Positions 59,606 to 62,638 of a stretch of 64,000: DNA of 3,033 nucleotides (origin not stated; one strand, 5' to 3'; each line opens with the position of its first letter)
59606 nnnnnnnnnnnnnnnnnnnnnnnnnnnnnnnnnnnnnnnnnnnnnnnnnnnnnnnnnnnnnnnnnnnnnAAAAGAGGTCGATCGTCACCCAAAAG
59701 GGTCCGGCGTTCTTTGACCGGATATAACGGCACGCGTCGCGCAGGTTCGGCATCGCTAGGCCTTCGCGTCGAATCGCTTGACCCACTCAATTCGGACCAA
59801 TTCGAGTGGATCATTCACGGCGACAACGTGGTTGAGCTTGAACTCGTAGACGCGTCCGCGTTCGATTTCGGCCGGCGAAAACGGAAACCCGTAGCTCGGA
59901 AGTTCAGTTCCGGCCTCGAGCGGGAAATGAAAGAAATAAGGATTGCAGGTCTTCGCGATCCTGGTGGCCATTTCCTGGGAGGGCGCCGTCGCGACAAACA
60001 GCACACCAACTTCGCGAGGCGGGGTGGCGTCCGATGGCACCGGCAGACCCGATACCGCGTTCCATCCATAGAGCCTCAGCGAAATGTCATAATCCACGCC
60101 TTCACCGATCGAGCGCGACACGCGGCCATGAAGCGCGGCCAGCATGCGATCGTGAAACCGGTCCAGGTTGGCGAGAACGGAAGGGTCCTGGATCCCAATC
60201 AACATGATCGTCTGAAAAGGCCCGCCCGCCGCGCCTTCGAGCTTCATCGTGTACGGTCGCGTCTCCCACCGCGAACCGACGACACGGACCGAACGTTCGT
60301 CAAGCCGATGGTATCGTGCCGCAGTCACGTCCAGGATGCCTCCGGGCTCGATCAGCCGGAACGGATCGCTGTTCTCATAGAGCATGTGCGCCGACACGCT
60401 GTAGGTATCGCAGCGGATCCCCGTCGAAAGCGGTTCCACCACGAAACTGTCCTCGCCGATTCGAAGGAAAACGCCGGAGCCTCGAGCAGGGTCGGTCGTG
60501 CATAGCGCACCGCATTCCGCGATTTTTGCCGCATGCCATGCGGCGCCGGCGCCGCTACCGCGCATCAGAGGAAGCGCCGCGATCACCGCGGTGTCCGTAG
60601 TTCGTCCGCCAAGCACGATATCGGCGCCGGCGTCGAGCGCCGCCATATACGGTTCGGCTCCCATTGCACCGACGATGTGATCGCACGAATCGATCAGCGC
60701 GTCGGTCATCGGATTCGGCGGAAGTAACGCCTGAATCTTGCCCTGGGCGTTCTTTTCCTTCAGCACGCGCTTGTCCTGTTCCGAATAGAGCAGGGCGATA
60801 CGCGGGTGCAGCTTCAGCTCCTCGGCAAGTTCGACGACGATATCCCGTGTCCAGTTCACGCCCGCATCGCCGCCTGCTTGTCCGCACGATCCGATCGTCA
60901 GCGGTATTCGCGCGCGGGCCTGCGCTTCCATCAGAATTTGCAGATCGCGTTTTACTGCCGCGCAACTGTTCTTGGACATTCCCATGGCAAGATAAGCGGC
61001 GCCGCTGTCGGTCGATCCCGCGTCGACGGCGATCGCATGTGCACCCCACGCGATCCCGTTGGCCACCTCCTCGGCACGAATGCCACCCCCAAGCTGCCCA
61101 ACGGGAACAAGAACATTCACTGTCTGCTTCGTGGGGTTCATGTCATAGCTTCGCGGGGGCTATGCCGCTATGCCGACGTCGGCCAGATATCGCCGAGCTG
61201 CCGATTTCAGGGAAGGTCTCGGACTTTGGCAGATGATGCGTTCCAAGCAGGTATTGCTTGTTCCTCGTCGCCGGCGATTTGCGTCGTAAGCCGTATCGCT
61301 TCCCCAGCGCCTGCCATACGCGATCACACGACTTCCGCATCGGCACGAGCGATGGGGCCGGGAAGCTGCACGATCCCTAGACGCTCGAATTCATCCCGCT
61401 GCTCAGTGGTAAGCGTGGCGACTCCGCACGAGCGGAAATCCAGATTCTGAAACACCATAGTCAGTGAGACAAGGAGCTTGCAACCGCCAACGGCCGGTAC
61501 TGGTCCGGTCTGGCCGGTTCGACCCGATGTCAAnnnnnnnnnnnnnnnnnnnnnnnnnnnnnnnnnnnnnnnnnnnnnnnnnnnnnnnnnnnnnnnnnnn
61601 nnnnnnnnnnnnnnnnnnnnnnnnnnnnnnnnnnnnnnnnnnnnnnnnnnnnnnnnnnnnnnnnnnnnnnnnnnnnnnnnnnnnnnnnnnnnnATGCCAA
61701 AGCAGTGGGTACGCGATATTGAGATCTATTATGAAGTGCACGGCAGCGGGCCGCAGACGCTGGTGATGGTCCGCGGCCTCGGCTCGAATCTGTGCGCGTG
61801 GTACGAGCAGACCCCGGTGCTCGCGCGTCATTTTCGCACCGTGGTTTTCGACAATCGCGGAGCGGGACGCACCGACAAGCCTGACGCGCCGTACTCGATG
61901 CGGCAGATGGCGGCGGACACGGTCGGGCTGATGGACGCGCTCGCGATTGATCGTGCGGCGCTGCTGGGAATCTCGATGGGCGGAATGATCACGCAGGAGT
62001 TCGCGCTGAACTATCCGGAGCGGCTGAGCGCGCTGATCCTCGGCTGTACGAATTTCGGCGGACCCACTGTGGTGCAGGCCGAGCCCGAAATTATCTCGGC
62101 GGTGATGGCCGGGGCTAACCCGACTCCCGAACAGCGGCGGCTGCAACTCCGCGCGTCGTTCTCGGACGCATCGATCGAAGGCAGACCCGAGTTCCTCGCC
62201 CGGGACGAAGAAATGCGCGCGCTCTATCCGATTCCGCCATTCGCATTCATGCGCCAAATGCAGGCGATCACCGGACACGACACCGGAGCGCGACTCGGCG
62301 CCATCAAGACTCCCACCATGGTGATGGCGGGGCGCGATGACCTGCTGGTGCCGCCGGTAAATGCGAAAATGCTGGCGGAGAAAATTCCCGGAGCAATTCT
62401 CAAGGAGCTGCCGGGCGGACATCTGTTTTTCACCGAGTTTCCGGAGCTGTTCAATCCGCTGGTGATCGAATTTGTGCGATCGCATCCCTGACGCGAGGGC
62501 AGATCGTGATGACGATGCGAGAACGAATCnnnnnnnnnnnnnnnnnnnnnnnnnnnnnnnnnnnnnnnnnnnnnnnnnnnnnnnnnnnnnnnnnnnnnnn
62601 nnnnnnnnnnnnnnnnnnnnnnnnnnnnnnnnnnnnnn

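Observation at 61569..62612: Twin 55-56 nt hairpin elements with 24-bp stems bracket a single alpha/beta-hydrolase gene and mark the acr3 truncation point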

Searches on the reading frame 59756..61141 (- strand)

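Call 13: search_protein_families(library=pfam, proteins=[window:59756-61141:-], max_evalue=0.01)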
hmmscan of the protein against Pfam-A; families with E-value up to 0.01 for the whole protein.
window:59756-61141:- (461 aa): 1 family
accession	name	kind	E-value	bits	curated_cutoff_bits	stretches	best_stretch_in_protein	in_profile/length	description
PF07287.17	AtuA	-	2e-22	80.1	22.8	2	237-405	244-401/437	Acyclic terpene utilisation family protein AtuA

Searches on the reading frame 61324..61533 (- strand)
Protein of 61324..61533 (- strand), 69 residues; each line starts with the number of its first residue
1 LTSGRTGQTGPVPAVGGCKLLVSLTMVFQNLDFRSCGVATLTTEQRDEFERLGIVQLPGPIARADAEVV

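Call 13: search_protein_families(library=pfam, proteins=[window:61324-61533:-], max_evalue=0.01)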
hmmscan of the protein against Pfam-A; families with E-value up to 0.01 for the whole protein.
window:61324-61533:- (69 aa): 0 families

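Call 78: search_protein_families(library=pfam, proteins=[window:61324-61533:-], max_evalue=10)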
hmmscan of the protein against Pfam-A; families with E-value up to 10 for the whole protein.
window:61324-61533:- (69 aa): 1 family
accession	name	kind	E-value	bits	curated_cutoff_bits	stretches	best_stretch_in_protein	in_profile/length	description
PF10728.14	DUF2520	-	0.067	13.4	25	1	38-69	71-103/125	Domain of unknown function (DUF2520)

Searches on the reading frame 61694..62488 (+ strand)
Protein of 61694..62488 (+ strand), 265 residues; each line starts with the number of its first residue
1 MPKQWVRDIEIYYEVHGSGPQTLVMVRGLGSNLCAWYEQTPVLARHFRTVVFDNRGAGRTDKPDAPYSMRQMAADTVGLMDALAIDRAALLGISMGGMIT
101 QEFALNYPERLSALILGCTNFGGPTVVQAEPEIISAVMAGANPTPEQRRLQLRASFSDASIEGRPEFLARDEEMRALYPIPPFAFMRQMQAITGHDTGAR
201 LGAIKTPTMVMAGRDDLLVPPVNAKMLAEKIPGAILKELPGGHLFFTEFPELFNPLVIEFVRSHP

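Call 12: find_encoding_contigs(protein=window:61694-62488:+, flank=10000, max_places=10)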
Protein window:61694-62488:+ (265 aa): 22 contigs read that carry it; 10 places shown.
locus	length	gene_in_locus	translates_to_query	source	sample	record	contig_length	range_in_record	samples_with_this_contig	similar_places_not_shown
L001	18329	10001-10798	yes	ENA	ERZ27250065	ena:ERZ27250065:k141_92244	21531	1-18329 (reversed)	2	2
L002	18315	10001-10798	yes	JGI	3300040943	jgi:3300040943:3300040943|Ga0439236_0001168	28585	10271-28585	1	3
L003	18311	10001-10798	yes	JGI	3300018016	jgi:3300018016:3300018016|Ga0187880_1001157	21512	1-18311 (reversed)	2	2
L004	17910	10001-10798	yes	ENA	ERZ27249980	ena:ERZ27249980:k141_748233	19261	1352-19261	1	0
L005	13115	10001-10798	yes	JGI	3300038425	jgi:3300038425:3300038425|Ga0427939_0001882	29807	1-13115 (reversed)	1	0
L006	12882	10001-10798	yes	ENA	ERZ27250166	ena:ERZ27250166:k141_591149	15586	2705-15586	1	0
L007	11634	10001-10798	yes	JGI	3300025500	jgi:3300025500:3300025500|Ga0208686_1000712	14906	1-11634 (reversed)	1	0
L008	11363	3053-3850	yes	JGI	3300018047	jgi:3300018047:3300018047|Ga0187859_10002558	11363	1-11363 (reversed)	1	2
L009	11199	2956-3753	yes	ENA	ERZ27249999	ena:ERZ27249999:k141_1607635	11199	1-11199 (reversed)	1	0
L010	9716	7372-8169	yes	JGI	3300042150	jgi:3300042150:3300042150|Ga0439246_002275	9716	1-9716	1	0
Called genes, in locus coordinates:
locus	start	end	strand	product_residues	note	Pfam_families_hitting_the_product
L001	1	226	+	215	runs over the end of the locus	PF25023:TEN_YD-shell, PF05593:RHS_repeat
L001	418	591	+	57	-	-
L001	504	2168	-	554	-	PF02310:B12-binding, PF04055:Radical_SAM, PF13282:DUF4070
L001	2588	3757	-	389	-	PF13565:HTH_32 (faint), PF13683:rve_3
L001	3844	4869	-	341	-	PF16884:ADH_N_2, PF00107:ADH_zinc_N, PF13602:ADH_zinc_N_2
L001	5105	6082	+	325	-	PF00478:IMPDH (faint), PF03060:NMO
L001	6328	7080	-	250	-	PF02798:GST_N, PF13417:GST_N_3, PF13409:GST_N_2, PF00043:GST_C (faint), PF13410:GST_C_2 (faint)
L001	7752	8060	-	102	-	PF14330:DUF4387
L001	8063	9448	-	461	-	PF07287:AtuA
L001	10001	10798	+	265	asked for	PF00561:Abhydrolase_1, PF12146:Hydrolase_4, PF12697:Abhydrolase_6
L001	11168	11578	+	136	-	PF01022:HTH_5 (weak), PF12840:HTH_20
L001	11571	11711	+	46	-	-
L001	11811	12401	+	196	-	PF01209:Ubie_methyltran, PF08241:Methyltransf_11, PF08242:Methyltransf_12, PF13489:Methyltransf_23, PF13649:Methyltransf_25, PF13847:Methyltransf_31, PF20922:Anamorsin_N (weak), PF05148:Methyltransf_8 (weak)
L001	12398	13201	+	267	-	PF01209:Ubie_methyltran (weak), PF13489:Methyltransf_23 (weak), PF13847:Methyltransf_31, PF08241:Methyltransf_11, PF08242:Methyltransf_12 (faint), PF13649:Methyltransf_25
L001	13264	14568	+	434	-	-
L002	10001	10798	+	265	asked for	PF00561:Abhydrolase_1, PF12146:Hydrolase_4, PF12697:Abhydrolase_6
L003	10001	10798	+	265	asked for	PF00561:Abhydrolase_1, PF12146:Hydrolase_4, PF12697:Abhydrolase_6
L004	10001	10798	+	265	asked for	PF00561:Abhydrolase_1, PF12146:Hydrolase_4, PF12697:Abhydrolase_6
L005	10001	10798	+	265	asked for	PF00561:Abhydrolase_1, PF12146:Hydrolase_4, PF12697:Abhydrolase_6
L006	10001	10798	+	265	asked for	PF00561:Abhydrolase_1, PF12146:Hydrolase_4, PF12697:Abhydrolase_6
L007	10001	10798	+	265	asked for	PF00561:Abhydrolase_1, PF12146:Hydrolase_4, PF12697:Abhydrolase_6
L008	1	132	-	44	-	?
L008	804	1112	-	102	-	PF14330:DUF4387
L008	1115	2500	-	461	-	PF07287:AtuA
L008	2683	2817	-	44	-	-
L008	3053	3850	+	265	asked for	PF00561:Abhydrolase_1, PF12146:Hydrolase_4, PF12697:Abhydrolase_6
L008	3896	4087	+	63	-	-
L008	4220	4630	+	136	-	PF01022:HTH_5 (weak), PF12840:HTH_20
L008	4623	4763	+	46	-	-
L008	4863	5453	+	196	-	PF01209:Ubie_methyltran, PF08241:Methyltransf_11, PF08242:Methyltransf_12, PF13489:Methyltransf_23, PF13649:Methyltransf_25, PF13847:Methyltransf_31, PF20922:Anamorsin_N (weak), PF05148:Methyltransf_8 (weak)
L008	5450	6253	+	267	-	PF01209:Ubie_methyltran (weak), PF13489:Methyltransf_23 (weak), PF13847:Methyltransf_31, PF08241:Methyltransf_11, PF08242:Methyltransf_12 (faint), PF13649:Methyltransf_25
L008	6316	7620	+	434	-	-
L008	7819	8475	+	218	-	PF13489:Methyltransf_23, PF01209:Ubie_methyltran (faint), PF13847:Methyltransf_31, PF08241:Methyltransf_11, PF08242:Methyltransf_12, PF13649:Methyltransf_25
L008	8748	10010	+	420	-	PF00174:Oxidored_molyb, PF03404:Mo-co_dimer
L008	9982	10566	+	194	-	PF00034:Cytochrom_C, PF13442:Cytochrome_CBB3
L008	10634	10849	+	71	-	-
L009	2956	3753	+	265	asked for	PF00561:Abhydrolase_1, PF12146:Hydrolase_4, PF12697:Abhydrolase_6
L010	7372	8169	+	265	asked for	PF00561:Abhydrolase_1, PF12146:Hydrolase_4, PF12697:Abhydrolase_6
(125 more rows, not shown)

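Call 13: search_protein_families(library=pfam, proteins=[window:61694-62488:+], max_evalue=0.01)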
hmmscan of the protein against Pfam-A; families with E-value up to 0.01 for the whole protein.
window:61694-62488:+ (265 aa): 6 families
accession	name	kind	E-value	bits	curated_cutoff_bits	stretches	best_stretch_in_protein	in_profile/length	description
PF00561.26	Abhydrolase_1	-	3.8e-30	105.8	25.8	1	22-248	2-243/245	alpha/beta hydrolase fold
PF12697.13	Abhydrolase_6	-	1.5e-18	68.7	26.3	1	23-254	1-215/217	Alpha/beta hydrolase family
PF12146.15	Hydrolase_4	-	6.8e-17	62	27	1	23-234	7-220/239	Serine aminopeptidase, S33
PF03096.20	Ndr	-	0.00014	21.2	23.3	1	66-118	79-131/283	Ndr family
PF03959.19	FSH1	-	0.0064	16.6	21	1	203-244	158-200/211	Serine hydrolase (FSH1)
PF00975.26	Thioesterase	-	0.0067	17.1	26.4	0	61-111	40-91/226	Thioesterase domain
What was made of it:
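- Checked: The single gene between them, 61694-62491, matches Abhydrolase_1 (E 3.8e-30, full length) (call 13).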

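Call 48: find_homologous_proteins(query=window:61694-62488:+, max_evalue=1e-30)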
Query window:61694-62488:+ (265 aa): 1335 proteins with E <= 1e-30 among 2640 candidates; the best 120 are listed.
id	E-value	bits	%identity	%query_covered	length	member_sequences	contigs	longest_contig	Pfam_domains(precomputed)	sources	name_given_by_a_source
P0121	1.6e-161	554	93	100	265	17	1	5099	PF12697.14,PF00561.27,PF12146.16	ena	-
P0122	5.4e-161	552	93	100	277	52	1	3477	PF12697.14,PF00561.27,PF12146.16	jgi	-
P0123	2.1e-153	527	88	100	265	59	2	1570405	PF12697.14,PF03096.21,PF00561.27,PF12146.16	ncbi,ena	-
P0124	1.4e-151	521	89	100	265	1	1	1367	PF12697.14,PF00561.27,PF12146.16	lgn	-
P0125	2.6e-122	425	71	100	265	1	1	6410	PF12697.14,PF03096.21,PF00561.27,PF12146.16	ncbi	-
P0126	4.4e-121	421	72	100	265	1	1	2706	PF12697.14,PF00561.27,PF12146.16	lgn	-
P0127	5.0e-121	421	69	100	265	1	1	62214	PF12697.14,PF00561.27,PF12146.16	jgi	jgi:pimeloyl-ACP methyl ester carboxylesterase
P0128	8.9e-121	420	69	100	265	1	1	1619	PF12697.14,PF03096.21,PF00561.27,PF12146.16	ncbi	-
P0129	6.7e-120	417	72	100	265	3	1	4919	PF12697.14,PF00561.27,PF12146.16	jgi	-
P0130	1.2e-119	416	70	100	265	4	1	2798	PF12697.14,PF00561.27,PF12146.16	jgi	jgi:pimeloyl-ACP methyl ester carboxylesterase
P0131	3.1e-119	415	69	100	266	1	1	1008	PF12697.14,PF00561.27,PF12146.16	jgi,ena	-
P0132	5.5e-117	408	68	100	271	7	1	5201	PF12697.14,PF03096.21,PF00561.27,PF12146.16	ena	-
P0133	6.9e-117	407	69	100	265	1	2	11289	PF12697.14,PF00561.27,PF12146.16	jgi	jgi:3-oxoadipate enol-lactonase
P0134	7.1e-117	407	66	100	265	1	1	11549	PF12697.14,PF03096.21,PF00561.27,PF12146.16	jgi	jgi:3-oxoadipate enol-lactonase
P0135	7.7e-117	407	69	100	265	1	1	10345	PF12697.14,PF00561.27,PF12146.16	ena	-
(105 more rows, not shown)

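Call 49: find_encoding_contigs(protein=P0123, flank=8000, max_places=3)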
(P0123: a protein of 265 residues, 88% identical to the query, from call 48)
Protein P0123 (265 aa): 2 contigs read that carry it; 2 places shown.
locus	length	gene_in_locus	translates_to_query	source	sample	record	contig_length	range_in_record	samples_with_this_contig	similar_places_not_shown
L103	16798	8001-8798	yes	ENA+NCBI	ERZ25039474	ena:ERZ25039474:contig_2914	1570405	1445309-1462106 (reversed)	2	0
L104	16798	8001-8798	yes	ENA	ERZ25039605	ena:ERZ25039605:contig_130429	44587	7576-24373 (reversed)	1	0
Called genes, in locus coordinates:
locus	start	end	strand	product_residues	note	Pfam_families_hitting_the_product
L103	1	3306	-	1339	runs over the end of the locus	PF20148:DUF6531 (weak), PF25023:TEN_YD-shell, PF05593:RHS_repeat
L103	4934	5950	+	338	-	PF08100:Dimerisation, PF00891:Methyltransf_2, PF01209:Ubie_methyltran (faint), PF13649:Methyltransf_25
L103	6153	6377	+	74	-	PF03118:RNA_pol_A_CTD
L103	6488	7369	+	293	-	PF02517:Rce1-like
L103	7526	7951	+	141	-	PF04075:F420H2_quin_red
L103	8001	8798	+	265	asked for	PF00561:Abhydrolase_1, PF12146:Hydrolase_4, PF12697:Abhydrolase_6, PF03096:Ndr (weak)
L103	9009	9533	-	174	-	PF13302:Acetyltransf_3, PF00583:Acetyltransf_1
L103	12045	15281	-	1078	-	PF00211:Guanylate_cyc, PF13191:AAA_16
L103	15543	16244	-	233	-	PF02798:GST_N (weak), PF13417:GST_N_3, PF13409:GST_N_2, PF00043:GST_C (faint)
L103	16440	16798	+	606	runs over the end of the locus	PF00486:Trans_reg_C, PF13191:AAA_16, PF13401:AAA_22 (faint)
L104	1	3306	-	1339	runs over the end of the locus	PF20148:DUF6531 (weak), PF25023:TEN_YD-shell, PF05593:RHS_repeat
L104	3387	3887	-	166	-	-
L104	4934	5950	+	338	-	PF08100:Dimerisation, PF00891:Methyltransf_2, PF01209:Ubie_methyltran (faint), PF13649:Methyltransf_25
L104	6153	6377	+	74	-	PF03118:RNA_pol_A_CTD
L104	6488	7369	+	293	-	PF02517:Rce1-like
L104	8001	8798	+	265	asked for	PF00561:Abhydrolase_1, PF12146:Hydrolase_4, PF12697:Abhydrolase_6, PF03096:Ndr (weak)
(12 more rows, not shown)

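Call 50: find_encoding_contigs(protein=P0121, flank=5000, max_places=2)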
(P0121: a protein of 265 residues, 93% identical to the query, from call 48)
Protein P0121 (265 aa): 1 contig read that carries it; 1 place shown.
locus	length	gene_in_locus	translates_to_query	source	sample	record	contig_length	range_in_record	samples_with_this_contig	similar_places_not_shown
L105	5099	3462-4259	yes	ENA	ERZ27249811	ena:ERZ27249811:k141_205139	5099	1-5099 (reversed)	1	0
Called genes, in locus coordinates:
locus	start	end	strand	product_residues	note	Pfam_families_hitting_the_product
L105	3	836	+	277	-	?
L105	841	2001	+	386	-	PF02687:FtsX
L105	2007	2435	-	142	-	PF13560:HTH_31, PF01381:HTH_3, PF12844:HTH_19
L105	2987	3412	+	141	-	PF04075:F420H2_quin_red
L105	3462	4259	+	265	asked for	PF00561:Abhydrolase_1, PF12146:Hydrolase_4, PF12697:Abhydrolase_6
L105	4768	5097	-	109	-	?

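Call 51: find_encoding_contigs(protein=P0122, flank=5000, max_places=2)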
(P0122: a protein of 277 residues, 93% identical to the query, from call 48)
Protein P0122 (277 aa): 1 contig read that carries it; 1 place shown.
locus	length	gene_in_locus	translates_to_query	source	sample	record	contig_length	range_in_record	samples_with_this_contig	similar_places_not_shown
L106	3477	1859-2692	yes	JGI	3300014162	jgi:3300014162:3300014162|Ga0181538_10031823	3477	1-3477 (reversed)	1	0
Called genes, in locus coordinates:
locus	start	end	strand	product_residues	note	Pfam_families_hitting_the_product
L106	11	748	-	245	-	PF02798:GST_N, PF13417:GST_N_3, PF13409:GST_N_2, PF00043:GST_C (weak)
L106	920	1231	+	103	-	PF03992:ABM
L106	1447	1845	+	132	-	PF04075:F420H2_quin_red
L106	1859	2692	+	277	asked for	PF00561:Abhydrolase_1, PF12146:Hydrolase_4, PF12697:Abhydrolase_6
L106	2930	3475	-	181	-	?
